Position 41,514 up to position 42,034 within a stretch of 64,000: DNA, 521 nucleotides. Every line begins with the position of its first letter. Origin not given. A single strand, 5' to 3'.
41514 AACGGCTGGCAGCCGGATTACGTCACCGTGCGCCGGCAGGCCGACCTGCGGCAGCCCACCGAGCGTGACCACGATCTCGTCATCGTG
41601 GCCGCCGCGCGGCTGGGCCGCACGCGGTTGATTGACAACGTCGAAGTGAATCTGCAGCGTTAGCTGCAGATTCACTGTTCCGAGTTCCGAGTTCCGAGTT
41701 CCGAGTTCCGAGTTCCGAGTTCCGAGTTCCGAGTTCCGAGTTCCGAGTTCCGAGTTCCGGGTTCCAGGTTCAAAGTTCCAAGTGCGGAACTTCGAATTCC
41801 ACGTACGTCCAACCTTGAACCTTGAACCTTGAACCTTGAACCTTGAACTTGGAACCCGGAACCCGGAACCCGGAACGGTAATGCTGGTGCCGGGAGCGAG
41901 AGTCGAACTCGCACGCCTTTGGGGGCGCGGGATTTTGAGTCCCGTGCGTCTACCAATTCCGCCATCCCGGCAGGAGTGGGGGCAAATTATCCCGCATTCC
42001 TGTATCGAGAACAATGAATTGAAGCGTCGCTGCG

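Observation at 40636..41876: Intergenic hairpins whose arms are themselves tandem 7-nt repeats (heptamer-array palindromes)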

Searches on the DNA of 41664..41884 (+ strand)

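Call 66: search_dna_similar(query=window:41664-41884:+, collection=plasmids, mode=distant, max_evalue=0.01, max_rows=15)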
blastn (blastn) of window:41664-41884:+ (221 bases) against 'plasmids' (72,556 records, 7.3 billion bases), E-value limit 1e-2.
No match.
